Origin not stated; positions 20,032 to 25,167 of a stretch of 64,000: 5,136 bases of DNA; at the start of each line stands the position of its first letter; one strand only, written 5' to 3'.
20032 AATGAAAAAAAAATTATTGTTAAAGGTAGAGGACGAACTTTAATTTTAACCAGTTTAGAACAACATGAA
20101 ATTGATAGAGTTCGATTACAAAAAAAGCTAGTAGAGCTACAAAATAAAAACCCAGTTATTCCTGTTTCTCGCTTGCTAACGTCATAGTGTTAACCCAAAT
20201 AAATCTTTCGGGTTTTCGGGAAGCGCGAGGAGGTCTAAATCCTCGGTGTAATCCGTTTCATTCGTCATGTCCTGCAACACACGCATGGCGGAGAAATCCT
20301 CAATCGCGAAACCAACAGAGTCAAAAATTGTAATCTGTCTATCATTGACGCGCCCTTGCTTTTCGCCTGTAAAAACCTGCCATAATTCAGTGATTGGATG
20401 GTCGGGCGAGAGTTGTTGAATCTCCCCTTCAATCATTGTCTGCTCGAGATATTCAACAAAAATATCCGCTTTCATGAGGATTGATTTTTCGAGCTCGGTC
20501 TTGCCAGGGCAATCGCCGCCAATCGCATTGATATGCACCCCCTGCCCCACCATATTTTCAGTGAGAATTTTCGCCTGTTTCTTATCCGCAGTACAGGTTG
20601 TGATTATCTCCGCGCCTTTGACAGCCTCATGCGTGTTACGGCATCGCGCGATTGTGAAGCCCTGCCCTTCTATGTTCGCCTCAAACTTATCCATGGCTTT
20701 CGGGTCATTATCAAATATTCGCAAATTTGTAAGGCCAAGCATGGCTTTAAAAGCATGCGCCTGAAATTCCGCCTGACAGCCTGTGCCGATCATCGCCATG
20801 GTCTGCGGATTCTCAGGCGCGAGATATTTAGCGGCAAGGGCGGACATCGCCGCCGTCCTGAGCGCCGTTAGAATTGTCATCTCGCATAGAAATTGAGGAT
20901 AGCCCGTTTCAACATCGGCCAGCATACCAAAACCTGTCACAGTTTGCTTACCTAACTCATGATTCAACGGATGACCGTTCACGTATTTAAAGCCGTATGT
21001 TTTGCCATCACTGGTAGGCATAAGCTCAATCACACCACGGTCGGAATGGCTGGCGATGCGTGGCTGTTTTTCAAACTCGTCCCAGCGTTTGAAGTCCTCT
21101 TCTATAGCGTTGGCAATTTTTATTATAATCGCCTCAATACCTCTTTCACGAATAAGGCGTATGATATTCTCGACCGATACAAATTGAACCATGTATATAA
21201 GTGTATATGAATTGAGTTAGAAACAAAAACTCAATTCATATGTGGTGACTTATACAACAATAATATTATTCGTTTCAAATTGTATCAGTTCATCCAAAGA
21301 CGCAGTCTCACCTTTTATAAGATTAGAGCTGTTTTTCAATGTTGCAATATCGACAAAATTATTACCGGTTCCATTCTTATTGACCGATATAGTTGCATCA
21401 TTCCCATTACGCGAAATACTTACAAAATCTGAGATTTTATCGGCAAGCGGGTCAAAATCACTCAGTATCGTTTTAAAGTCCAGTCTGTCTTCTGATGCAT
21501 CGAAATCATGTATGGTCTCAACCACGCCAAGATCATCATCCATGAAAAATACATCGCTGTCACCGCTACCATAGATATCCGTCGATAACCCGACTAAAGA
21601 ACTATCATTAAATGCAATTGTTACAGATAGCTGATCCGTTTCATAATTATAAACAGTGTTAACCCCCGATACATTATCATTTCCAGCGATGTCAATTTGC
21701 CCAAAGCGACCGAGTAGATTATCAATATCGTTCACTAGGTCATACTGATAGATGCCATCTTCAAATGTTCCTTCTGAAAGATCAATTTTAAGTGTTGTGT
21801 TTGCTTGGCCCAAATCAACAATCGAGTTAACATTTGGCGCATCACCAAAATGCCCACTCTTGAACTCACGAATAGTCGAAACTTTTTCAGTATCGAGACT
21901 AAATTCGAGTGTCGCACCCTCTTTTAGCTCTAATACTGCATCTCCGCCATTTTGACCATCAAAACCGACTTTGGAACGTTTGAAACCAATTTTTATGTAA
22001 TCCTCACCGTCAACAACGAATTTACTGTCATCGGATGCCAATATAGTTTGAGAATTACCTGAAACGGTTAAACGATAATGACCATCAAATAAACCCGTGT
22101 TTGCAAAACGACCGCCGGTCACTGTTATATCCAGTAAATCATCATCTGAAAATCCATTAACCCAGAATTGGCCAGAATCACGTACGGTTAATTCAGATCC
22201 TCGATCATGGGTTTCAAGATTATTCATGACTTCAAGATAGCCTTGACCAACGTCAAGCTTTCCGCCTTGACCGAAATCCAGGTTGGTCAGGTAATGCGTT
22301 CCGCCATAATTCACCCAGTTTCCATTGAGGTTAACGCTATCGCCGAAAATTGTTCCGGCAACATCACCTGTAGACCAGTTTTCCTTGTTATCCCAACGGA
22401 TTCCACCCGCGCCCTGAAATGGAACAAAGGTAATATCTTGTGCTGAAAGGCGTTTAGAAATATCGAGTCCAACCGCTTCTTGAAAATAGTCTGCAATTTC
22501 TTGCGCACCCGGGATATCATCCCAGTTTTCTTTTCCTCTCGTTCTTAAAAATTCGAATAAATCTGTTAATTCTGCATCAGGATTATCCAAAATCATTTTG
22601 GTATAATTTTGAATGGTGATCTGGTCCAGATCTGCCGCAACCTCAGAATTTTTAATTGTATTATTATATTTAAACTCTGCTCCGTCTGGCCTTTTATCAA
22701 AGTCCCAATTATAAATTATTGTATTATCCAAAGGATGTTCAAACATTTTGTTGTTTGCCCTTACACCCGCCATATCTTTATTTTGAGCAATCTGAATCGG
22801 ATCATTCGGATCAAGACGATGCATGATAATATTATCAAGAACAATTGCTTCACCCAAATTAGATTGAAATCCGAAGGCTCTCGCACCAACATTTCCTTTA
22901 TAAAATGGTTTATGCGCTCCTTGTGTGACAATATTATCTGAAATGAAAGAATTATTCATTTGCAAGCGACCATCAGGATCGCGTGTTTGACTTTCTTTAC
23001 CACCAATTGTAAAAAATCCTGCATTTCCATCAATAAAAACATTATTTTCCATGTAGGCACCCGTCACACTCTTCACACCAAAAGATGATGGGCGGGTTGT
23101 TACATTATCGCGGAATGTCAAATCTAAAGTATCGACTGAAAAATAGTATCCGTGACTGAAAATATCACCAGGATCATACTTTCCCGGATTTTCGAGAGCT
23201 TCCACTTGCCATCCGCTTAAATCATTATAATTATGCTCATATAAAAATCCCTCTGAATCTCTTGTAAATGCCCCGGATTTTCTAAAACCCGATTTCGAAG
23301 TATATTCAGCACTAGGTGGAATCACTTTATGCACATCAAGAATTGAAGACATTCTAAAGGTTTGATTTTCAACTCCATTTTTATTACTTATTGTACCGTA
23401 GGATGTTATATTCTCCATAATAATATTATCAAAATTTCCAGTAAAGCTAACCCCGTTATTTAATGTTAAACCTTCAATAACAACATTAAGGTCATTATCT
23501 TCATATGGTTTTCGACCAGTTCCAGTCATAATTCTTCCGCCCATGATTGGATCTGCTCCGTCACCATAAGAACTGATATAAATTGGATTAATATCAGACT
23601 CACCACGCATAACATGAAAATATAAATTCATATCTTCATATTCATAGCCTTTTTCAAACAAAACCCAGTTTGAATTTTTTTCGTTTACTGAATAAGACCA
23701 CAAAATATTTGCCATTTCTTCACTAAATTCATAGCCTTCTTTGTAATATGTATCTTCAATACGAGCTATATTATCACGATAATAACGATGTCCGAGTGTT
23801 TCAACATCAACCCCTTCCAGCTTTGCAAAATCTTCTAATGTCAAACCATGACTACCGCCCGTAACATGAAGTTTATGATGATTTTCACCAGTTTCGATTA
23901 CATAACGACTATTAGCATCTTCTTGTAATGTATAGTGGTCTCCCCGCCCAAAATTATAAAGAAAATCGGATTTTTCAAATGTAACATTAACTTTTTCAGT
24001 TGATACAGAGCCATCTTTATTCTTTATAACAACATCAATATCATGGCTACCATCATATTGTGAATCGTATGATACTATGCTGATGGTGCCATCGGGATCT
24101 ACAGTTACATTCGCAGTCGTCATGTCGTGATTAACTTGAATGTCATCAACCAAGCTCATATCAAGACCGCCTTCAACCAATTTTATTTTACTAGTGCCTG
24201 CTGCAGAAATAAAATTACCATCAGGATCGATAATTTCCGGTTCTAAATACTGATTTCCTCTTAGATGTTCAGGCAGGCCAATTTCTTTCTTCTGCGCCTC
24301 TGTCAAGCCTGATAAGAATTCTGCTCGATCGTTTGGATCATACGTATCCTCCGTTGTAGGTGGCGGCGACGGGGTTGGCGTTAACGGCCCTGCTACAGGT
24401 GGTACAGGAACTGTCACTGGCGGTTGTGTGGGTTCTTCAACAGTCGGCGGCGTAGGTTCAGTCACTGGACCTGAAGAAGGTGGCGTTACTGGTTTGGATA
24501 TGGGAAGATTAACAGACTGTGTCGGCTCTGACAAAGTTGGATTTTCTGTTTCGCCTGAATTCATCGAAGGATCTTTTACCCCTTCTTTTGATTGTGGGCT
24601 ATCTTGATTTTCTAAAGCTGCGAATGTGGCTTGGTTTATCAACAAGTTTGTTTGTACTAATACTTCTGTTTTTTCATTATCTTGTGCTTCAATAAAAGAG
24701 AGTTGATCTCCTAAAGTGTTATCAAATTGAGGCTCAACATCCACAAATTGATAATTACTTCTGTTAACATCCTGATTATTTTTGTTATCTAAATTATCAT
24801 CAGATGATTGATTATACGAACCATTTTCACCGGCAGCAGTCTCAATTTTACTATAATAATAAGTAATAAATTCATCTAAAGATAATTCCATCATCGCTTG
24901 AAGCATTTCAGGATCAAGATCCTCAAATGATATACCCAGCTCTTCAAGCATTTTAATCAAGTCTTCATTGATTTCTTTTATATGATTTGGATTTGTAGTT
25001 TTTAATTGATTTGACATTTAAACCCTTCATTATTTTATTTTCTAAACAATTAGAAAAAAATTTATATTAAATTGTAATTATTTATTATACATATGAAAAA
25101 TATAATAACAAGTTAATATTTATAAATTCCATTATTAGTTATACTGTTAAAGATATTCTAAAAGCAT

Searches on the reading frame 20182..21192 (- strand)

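Call 92: search_protein_families(library=pfam, proteins=[window:20182-21192:-], max_evalue=0.0001)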
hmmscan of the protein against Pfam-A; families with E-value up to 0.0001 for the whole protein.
window:20182-21192:- (336 aa): 1 family
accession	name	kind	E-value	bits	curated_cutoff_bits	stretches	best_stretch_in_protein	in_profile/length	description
PF02423.21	OCD_Mu_crystall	-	1e-117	393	24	1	8-312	2-312/314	Ornithine cyclodeaminase/mu-crystallin family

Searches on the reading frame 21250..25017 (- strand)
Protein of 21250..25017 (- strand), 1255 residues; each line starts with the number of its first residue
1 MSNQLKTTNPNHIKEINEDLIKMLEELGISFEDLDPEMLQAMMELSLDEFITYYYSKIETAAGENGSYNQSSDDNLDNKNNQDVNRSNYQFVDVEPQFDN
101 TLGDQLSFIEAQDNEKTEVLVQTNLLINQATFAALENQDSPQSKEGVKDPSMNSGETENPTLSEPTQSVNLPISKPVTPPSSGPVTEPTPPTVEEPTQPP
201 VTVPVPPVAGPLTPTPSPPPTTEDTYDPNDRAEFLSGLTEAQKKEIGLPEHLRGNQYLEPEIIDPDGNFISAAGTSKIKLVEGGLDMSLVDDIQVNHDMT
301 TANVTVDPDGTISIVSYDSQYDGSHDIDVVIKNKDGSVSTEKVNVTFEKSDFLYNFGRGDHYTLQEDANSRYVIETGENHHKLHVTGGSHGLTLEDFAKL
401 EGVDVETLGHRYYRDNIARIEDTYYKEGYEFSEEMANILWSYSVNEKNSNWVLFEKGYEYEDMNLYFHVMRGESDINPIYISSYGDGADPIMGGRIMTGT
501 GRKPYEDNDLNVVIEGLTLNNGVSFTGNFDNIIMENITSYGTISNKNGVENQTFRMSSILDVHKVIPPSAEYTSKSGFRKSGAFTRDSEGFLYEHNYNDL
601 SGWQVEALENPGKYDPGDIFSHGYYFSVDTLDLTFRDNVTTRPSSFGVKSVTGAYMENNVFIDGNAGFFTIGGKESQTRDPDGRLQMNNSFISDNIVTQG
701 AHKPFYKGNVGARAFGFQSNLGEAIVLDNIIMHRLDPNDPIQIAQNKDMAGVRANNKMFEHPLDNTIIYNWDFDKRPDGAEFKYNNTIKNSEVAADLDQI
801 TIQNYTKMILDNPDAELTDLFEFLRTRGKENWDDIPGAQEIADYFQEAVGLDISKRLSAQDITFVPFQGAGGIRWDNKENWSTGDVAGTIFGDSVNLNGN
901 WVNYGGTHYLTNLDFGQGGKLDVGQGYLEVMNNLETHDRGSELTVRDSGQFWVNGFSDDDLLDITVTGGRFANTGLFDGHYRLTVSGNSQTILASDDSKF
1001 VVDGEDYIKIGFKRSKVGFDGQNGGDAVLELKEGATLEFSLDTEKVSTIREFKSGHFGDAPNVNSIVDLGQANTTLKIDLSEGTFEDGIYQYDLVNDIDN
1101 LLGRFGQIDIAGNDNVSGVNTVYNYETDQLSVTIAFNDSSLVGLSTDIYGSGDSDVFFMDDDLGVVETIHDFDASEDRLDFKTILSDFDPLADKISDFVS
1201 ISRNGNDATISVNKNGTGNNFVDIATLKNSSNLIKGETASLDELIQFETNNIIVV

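Call 73: search_protein_families(library=pfam, proteins=[window:21250-25017:-], max_evalue=0.001)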
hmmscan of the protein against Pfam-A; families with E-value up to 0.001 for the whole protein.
window:21250-25017:- (1255 aa): 1 family
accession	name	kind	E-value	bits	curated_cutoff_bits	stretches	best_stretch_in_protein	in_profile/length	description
PF12866.13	DUF3823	-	0.00038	21.1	27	0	949-1005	23-82/90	Protein of unknown function (DUF3823) N-terminal domain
